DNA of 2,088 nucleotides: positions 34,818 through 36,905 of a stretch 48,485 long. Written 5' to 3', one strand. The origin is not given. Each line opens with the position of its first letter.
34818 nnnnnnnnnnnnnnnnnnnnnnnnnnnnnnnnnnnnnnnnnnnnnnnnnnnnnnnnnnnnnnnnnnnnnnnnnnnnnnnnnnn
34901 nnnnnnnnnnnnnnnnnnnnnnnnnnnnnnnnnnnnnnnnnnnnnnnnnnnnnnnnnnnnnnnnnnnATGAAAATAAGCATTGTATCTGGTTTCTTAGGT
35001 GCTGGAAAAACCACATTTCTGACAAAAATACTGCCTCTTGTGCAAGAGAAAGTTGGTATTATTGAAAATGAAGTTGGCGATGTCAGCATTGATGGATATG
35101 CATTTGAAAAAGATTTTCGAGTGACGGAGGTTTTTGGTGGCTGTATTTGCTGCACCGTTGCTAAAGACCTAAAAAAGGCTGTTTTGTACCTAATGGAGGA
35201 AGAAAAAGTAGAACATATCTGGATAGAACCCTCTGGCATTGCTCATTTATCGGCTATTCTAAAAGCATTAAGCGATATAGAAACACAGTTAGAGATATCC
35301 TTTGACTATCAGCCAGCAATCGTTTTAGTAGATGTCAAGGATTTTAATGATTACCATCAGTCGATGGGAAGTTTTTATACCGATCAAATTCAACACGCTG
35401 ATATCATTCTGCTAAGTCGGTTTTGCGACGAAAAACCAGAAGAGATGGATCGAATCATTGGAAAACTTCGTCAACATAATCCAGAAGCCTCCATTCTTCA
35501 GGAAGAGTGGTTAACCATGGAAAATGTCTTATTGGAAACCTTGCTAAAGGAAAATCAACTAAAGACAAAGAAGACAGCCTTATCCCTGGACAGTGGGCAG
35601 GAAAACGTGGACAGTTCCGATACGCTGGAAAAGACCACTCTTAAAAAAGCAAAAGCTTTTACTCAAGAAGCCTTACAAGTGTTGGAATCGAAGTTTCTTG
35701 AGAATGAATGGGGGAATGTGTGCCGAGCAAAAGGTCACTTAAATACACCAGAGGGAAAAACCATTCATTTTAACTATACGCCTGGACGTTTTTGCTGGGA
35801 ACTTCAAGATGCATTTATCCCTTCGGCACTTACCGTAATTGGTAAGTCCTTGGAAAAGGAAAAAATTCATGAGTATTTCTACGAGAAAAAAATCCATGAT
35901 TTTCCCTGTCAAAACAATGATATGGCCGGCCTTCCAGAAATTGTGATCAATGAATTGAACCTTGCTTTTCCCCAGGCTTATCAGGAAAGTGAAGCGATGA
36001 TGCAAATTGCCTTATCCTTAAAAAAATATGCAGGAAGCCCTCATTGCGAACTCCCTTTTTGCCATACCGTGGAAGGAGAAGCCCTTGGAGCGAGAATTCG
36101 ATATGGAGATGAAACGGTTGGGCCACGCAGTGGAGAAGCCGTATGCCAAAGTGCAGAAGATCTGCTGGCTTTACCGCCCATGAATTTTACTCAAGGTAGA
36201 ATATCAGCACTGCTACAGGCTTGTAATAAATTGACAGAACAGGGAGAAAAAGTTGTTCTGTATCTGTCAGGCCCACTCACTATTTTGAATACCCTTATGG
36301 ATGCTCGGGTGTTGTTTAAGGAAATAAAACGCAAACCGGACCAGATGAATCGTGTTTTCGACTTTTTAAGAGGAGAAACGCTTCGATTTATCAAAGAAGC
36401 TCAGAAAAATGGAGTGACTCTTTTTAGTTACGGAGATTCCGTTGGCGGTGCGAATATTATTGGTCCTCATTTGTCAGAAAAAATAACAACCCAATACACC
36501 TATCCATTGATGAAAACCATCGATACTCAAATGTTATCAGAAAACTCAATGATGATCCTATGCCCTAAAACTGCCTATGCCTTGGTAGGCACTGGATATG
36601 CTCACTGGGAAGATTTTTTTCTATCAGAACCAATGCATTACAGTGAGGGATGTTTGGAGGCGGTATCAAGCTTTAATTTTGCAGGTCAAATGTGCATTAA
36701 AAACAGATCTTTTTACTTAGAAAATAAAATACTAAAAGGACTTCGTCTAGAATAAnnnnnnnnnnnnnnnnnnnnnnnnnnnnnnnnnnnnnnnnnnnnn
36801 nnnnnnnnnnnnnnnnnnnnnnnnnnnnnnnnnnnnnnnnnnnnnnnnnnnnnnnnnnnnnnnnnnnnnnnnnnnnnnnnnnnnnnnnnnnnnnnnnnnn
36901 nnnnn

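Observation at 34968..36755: Putative zinc metallochaperone GTPase fused to a catalytically dead methyltransferase domain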

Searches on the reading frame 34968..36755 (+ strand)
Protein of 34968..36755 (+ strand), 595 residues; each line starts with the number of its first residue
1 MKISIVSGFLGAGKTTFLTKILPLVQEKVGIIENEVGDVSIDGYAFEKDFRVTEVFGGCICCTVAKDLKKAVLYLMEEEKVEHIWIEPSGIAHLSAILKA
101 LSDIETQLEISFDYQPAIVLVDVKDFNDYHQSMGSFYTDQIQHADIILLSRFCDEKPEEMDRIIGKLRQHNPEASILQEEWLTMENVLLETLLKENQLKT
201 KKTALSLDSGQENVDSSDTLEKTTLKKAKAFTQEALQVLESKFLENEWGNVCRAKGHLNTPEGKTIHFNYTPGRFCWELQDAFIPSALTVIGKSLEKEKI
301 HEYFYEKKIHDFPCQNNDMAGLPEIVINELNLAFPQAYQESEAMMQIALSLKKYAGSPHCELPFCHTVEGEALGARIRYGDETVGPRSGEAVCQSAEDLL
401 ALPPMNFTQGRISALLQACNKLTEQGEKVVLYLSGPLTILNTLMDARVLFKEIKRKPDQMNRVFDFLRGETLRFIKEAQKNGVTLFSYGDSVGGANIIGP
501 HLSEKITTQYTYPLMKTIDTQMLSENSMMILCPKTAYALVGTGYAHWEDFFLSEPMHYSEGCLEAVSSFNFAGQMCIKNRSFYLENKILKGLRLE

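Call 3: search_protein_families(library=pfam, proteins=[window:34968-36755:+], max_evalue=0.01)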
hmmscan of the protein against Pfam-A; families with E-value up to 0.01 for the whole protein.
window:34968-36755:+ (595 aa): 3 families
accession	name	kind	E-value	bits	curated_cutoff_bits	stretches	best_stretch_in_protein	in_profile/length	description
PF02492.25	cobW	-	5.4e-34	117.8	20.7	1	3-177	2-179/180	CobW/HypB/UreG, nucleotide-binding domain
PF01208.23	URO-D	-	3.7e-17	62.8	23.9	1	298-519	4-233/346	Uroporphyrinogen decarboxylase (URO-D)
PF07683.19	CobW_C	-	2.1e-05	24.8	22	1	224-304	5-90/94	Cobalamin synthesis protein cobW C-terminal domain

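Call 4: search_protein_families(library=ncbifam, proteins=[window:34968-36755:+], max_evalue=0.01)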
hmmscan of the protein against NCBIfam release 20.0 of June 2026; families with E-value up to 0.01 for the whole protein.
window:34968-36755:+ (595 aa): 9 families
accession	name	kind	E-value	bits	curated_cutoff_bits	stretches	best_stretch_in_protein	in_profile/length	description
NF004889.0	PRK06252.1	subfamily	3.5e-34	118.3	244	1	296-520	6-232/340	methylcobalamin:coenzyme M methyltransferase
TIGR02475.1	CobW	equivalog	1.1e-22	80.5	332.1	2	3-113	6-125/342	cobalamin biosynthesis protein CobW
NF038288.1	chaper_GTP_ZigA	equivalog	3.7e-22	78.8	600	2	3-93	3-102/390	zinc metallochaperone GTPase ZigA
NF040654.1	MtaA_Meth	equivalog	5.4e-22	78.2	400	1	297-522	4-232/337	methylcobamide:CoM methyltransferase MtaA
NF041053.1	CobW_rel_Se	equivalog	3.8e-20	72.4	180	1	1-177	1-179/195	CobW-related selenoprotein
NF008578.0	PRK11537.1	equivalog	1.3e-18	67.3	361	1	2-205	5-214/318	GTPase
TIGR01463.1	mtaA_cmuA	subfamily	5.1e-14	52.3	235.4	1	326-518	34-229/340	MtaA/CmuA family methyltransferase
NF041608.1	methylcob_mtaseMtbA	equivalog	5.7e-11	42.1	600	1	328-537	37-246/339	methylcobamide:CoM methyltransferase MtbA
NF047431.1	hiber_recruit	equivalog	0.00082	18.4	375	0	49-124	58-133/402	ribosome hibernation factor-recruiting GTPase MRF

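Call 6: search_solved_structures(query=window:34968-36755:+, max_evalue=0.01, show_alignments=3)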
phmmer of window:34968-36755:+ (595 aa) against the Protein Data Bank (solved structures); distinct sequences matched with E-value up to 0.01: 3.
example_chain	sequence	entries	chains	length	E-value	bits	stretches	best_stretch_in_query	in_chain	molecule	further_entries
1nij_A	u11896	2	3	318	2e-13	52.9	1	3-177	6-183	Hypothetical protein yjiA | Uncharacterized GTP-binding protein YjiA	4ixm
4ixn_A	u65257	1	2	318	4.2e-10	41.9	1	3-177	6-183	Uncharacterized GTP-binding protein YjiA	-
4ay7_A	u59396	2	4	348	8.4e-10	40.9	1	319-501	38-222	METHYLCOBALAMIN: COENZYME M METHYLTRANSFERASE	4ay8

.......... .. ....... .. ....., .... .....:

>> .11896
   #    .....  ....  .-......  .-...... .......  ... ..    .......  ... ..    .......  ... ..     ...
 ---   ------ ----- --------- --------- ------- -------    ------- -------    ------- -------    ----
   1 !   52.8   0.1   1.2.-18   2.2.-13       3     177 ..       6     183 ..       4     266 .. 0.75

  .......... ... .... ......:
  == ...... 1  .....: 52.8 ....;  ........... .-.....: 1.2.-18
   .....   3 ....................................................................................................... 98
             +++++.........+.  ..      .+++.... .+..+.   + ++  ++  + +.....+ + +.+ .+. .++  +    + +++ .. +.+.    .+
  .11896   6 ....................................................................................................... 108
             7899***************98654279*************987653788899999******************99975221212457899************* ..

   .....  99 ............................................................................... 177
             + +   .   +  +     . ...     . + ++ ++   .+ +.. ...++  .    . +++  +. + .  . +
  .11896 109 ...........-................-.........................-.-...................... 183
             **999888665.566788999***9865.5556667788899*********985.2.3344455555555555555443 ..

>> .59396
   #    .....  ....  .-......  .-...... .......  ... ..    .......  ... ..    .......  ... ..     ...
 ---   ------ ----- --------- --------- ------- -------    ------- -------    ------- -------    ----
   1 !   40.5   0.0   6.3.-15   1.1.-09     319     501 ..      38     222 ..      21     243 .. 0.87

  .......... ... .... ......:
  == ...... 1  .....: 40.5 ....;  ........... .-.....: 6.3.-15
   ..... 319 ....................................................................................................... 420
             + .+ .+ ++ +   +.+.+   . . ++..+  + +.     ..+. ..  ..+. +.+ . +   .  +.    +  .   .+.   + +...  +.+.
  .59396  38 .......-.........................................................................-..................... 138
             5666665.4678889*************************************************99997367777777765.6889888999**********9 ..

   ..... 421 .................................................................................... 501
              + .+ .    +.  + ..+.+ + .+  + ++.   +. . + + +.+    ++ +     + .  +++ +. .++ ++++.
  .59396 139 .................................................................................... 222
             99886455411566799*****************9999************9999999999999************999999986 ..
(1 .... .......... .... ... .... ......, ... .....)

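Call 7: find_homologous_proteins(query=window:34968-36755:+, max_evalue=0.00001)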
Query window:34968-36755:+ (595 aa): 4149 proteins with E <= 0.00001 among 8000 candidates; the best 120 are listed.
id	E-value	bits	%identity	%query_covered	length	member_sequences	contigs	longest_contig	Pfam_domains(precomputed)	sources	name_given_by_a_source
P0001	0.0e+0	1361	100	100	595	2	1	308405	PF02492.26,PF01208.24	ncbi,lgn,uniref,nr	ncbi:GTPase, G3E family [Tindallia magadiensis]|uniref:GTPase, G3E family n=1 Tax=Tindallia magadien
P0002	0.0e+0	1197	88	100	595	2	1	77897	PF02492.26,PF01208.24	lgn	-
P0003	9.5e-44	168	31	53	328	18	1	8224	PF02492.26,PF07683.20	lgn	-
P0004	8.2e-41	158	34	52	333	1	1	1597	PF02492.26,PF07683.20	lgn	-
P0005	5.2e-40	156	39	30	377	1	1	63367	PF02492.26,PF07683.20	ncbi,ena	-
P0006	5.7e-40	155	38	31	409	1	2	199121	PF02492.26,PF07683.20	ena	-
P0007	1.6e-39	154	39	30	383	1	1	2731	PF02492.26,PF07683.20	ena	-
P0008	1.7e-39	154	38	31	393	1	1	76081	PF02492.26,PF07683.20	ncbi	-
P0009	2.5e-39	153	40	33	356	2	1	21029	PF02492.26,PF07683.20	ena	-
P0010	2.6e-39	153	38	34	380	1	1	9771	PF02492.26,PF07683.20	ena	-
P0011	4.0e-39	153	37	32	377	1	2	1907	PF02492.26,PF07683.20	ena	-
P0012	4.1e-39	153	37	33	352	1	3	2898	PF02492.26,PF07683.20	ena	-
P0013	4.5e-39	152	39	31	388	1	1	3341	PF02492.26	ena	-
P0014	5.1e-39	152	39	31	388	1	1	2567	PF02492.26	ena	-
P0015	6.0e-39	152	39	30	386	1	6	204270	PF02492.26,PF07683.20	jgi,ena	-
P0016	6.0e-39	152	39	30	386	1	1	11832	PF02492.26,PF07683.20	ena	-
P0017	7.8e-39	152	38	33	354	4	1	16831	PF02492.26,PF07683.20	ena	-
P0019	1.0e-38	151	36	33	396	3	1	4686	PF02492.26,PF07683.20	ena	-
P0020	1.0e-38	151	38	32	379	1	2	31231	PF02492.26,PF07683.20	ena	-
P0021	1.0e-38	151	37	33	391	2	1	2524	PF02492.26,PF07683.20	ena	-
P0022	1.0e-38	151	37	31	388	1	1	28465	PF02492.26,PF07683.20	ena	-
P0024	1.1e-38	151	34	51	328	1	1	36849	PF02492.26,PF07683.20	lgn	-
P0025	1.1e-38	151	40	32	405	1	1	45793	PF02492.26,PF07683.20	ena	-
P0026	1.4e-38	151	38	30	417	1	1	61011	PF02492.26,PF07683.20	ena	-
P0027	1.6e-38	151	36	34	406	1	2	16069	PF02492.26,PF07683.20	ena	-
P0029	1.9e-38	150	38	31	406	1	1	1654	PF02492.26,PF07683.20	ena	-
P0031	2.1e-38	150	30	51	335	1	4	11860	PF02492.26,PF07683.20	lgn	-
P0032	2.3e-38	150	29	51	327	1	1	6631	PF02492.26,PF07683.20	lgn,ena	-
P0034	2.5e-38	150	37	33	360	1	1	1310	PF02492.26,PF07683.20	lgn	-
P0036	2.7e-38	150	40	32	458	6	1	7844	PF02492.26,PF07683.20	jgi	-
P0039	3.5e-38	150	38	34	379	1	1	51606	PF02492.26,PF07683.20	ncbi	-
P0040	3.5e-38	150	38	30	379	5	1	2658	PF02492.26,PF07683.20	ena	-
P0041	3.6e-38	150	38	32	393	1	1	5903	PF02492.26,PF07683.20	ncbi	-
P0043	4.0e-38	149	39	33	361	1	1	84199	PF02492.26,PF07683.20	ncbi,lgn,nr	ncbi:MAG: CobW family GTP-binding protein [Candidatus Limivivens sp.]|nr:CobW family GTP-binding pro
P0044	4.9e-38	149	39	30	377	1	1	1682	PF02492.26,PF07683.20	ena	-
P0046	5.9e-38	149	38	30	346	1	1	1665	PF02492.26,PF07683.20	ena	-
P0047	6.1e-38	149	38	31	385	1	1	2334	PF02492.26,PF07683.20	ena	-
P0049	6.4e-38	149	38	32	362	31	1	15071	PF02492.26,PF07683.20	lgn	-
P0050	6.4e-38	149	39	30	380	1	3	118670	PF02492.26,PF07683.20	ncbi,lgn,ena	-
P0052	9.1e-38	148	37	32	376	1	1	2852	PF02492.26,PF07683.20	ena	-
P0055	1.1e-37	148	31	51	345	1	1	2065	PF02492.26,PF07683.20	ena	-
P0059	1.5e-37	148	37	33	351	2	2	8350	PF02492.26,PF07683.20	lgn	-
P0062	1.7e-37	147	31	51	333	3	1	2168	PF02492.26,PF07683.20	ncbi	-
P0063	1.8e-37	147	40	30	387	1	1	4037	PF02492.26,PF07683.20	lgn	-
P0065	1.8e-37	147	37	31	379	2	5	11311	PF02492.26,PF07683.20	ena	-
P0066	1.9e-37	147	39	30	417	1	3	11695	PF02492.26,PF07683.20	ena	-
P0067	2.0e-37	147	39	30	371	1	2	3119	PF02492.26,PF07683.20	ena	-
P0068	2.1e-37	147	35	34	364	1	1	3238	PF02492.26,PF07683.20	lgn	-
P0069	2.1e-37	147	32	51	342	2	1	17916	PF02492.26,PF07683.20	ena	-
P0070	2.1e-37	147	40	30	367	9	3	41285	PF02492.26,PF07683.20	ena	-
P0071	2.3e-37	147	31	51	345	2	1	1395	PF02492.26,PF07683.20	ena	-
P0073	2.5e-37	147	39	32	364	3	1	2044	PF02492.26,PF07683.20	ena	-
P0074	2.6e-37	147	38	30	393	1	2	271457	PF02492.26,PF07683.20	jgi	-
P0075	2.7e-37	147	38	32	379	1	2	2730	PF02492.26,PF07683.20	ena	-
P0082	3.0e-37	146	38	32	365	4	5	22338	PF02492.26,PF07683.20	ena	-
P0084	3.1e-37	146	37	30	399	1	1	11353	PF02492.26,PF07683.20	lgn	-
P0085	3.4e-37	146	33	34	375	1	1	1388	PF02492.26,PF07683.20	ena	-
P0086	3.5e-37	146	37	33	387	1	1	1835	PF02492.26,PF07683.20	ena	-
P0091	4.0e-37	146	39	30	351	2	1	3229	PF02492.26,PF07683.20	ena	-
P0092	4.1e-37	146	38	30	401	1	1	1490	PF02492.26,PF07683.20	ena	-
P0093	4.4e-37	146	37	30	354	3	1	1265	PF02492.26,PF07683.20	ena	-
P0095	4.6e-37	146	30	51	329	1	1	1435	PF02492.26,PF07683.20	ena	-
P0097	4.7e-37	146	36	33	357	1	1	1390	PF02492.26,PF07683.20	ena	-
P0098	5.0e-37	146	40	30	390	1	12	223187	PF02492.26,PF07683.20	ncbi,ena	-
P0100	5.2e-37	146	39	30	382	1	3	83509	PF02492.26,PF07683.20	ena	-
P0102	5.4e-37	146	37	30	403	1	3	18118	PF02492.26,PF07683.20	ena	-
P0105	5.7e-37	146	37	30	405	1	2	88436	PF02492.26,PF07683.20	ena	-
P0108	6.6e-37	145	31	51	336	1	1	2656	PF02492.26,PF07683.20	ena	-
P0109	6.7e-37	145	38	31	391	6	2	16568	PF02492.26,PF07683.20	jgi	-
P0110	6.8e-37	145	35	33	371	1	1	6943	PF02492.26,PF07683.20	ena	-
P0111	6.9e-37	145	36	34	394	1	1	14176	PF02492.26,PF07683.20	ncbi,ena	-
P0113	6.9e-37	145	35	33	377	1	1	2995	PF02492.26,PF07683.20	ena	-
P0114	7.1e-37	145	37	32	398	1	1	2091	PF02492.26,PF07683.20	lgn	-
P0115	7.1e-37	145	31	50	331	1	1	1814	PF02492.26,PF07683.20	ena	-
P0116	7.2e-37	145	29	51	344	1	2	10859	PF02492.26,PF07683.20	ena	-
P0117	7.2e-37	145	29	51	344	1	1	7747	PF02492.26,PF07683.20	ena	-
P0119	7.6e-37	145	39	33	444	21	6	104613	PF02492.26,PF07683.20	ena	-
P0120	7.8e-37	145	36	32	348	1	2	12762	PF02492.26,PF07683.20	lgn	-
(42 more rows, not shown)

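Call 9: find_encoding_contigs(protein=P0002, flank=10000, max_places=3)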
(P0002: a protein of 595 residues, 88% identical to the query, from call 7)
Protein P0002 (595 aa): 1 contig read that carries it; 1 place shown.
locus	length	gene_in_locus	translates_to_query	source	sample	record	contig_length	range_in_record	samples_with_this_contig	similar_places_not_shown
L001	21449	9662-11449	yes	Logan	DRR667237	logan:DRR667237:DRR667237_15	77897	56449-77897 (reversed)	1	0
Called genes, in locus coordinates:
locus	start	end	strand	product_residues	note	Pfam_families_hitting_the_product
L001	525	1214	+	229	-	PF02308:MgtC, PF21770:MgtC_SapB_C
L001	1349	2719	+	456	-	PF03448:MgtE_N, PF00571:CBS, PF01769:MgtE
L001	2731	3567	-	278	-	PF13443:HTH_26 (faint), PF00376:MerR, PF12728:HTH_17 (weak), PF13411:MerR_1, PF01381:HTH_3, PF12844:HTH_19, PF13560:HTH_31, PF07883:Cupin_2, +1 more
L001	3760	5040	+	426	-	PF00266:Aminotran_5, PF22580:KYNU_C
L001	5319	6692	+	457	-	PF01212:Beta_elim_lyase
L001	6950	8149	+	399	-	PF00563:EAL (faint), PF08668:HDOD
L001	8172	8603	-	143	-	PF06738:ThrE, PF12821:ThrE_2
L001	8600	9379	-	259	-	PF06738:ThrE, PF12821:ThrE_2 (weak)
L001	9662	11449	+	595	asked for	PF02492:cobW, PF01208:URO-D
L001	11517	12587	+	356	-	PF01208:URO-D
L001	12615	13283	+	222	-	PF02607:B12-binding_2, PF02310:B12-binding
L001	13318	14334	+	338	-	PF01208:URO-D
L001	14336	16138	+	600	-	PF00111:Fer2, PF17651:Raco_middle, PF14574:RACo_C_ter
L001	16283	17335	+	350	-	PF01208:URO-D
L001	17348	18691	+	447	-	PF03553:Na_H_antiporter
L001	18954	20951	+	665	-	PF00497:SBP_bac_3, PF12974:Phosphonate-bd (faint), PF00512:HisKA, PF02518:HATPase_c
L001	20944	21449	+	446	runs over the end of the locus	PF00072:Response_reg, PF00158:Sigma54_activat, PF01078:Mg_chelatase (faint), PF14532:Sigma54_activ_2, PF07724:AAA_2 (faint), PF07728:AAA_5, PF25601:AAA_lid_14, PF02954:HTH_8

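Call 10: find_encoding_contigs(protein=P0024, flank=8000, max_places=3)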
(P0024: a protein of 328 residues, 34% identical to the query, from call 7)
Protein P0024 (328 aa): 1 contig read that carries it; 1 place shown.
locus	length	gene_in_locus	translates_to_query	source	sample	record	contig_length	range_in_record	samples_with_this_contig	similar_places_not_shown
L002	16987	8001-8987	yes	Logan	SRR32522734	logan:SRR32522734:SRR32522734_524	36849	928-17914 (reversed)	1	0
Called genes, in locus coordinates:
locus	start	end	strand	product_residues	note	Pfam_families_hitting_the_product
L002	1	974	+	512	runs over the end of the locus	PF00672:HAMP, PF06580:His_kinase, PF02518:HATPase_c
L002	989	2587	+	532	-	PF00072:Response_reg, PF12833:HTH_18, PF00165:HTH_AraC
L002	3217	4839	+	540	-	PF00331:Glyco_hydro_10, PF03422:CBM_6, PF18099:CBM_35_2, PF00404:Dockerin_1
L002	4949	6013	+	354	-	PF00756:Esterase, PF00404:Dockerin_1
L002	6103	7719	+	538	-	PF03664:Glyco_hydro_62, PF03422:CBM_6, PF00404:Dockerin_1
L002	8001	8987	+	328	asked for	PF02492:cobW, PF07683:CobW_C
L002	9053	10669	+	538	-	PF02492:cobW, PF03773:ArsP_1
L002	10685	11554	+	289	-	PF09323:DUF1980, PF21537:DUF1980_C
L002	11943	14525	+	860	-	PF12891:Glyco_hydro_44, PF00404:Dockerin_1, PF18911:PKD_4, PF00801:PKD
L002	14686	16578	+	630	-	PF00149:Metallophos, PF12850:Metallophos_2 (faint)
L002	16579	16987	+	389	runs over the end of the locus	PF00764:Arginosuc_synth, PF20979:Arginosuc_syn_C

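Call 30: search_protein_representatives(protein=window:34968-36755:+)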
Query: 595 residues. Proteins with E-value up to 0.001 (for the whole library): 13176; up to 1e-10: 3953; up to 1e-30: 257. The best 150 are listed.
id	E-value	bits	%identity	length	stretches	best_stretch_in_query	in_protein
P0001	0.0e+00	1361.2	100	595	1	1-595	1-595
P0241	2.4e-73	264.0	42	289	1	309-589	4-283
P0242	1.8e-67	244.6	39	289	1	309-593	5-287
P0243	4.9e-67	243.1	39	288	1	309-592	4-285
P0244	6.4e-64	232.8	41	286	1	309-587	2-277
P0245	1.9e-63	231.3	41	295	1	309-588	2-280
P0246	4.9e-61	223.3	39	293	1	308-593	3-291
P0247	8.4e-61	222.5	40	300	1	314-593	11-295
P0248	8.4e-60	219.2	36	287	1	308-588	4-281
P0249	1.3e-59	218.6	38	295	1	309-594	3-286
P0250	2.2e-59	217.9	39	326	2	308-548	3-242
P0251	7.6e-59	216.1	39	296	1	309-593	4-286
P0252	3.5e-58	213.9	40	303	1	308-579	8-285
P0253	5.7e-58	213.2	39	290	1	308-593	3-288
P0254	9.6e-58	212.4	40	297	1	306-584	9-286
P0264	9.1e-55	202.6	40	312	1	2-304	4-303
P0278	2.9e-51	191.0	36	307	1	2-305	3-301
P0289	1.8e-47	178.5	40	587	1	328-576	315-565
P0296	1.1e-45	172.6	37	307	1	1-300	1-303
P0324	4.4e-42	160.7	36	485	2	2-155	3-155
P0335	2.5e-41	158.2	32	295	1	1-304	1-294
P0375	2.0e-36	142.1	32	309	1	3-307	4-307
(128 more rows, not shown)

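Call 45: search_protein_families(library=pfam, proteins=[P0289, P0324], max_evalue=0.01)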
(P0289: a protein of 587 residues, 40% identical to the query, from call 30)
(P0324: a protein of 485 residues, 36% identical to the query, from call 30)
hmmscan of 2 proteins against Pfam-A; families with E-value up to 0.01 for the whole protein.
P0289 (587 aa): 4 families
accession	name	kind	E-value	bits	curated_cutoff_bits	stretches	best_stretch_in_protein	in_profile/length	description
PF00753.33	Lactamase_B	-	1.2e-26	94.3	22.7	1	12-212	4-196/196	Metallo-beta-lactamase superfamily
PF01208.23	URO-D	-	3.7e-20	72.7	23.9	1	315-503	37-226/346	Uroporphyrinogen decarboxylase (URO-D)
PF12706.13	Lactamase_B_2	-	2.8e-07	30.8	27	1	27-86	4-66/200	Beta-lactamase superfamily domain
PF19583.5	ODP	-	0.0012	19.2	27.2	0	18-189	7-152/194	ODP family beta lactamase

P0324 (485 aa): 4 families
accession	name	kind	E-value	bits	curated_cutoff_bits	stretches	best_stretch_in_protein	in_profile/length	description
PF02492.25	cobW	-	4.4e-57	193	20.7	2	6-161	4-161/180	CobW/HypB/UreG, nucleotide-binding domain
PF03193.22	RsgA_GTPase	-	0.00061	20.1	30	0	3-25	107-129/174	RsgA GTPase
PF22210.2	VP17_central_barrel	-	0.0013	19.2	27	0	82-131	32-80/82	Large MCP VP17 central beta-barrel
PF02160.20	Peptidase_A3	-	0.0031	17.5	21.3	0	197-277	49-132/208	Cauliflower mosaic virus peptidase (A3)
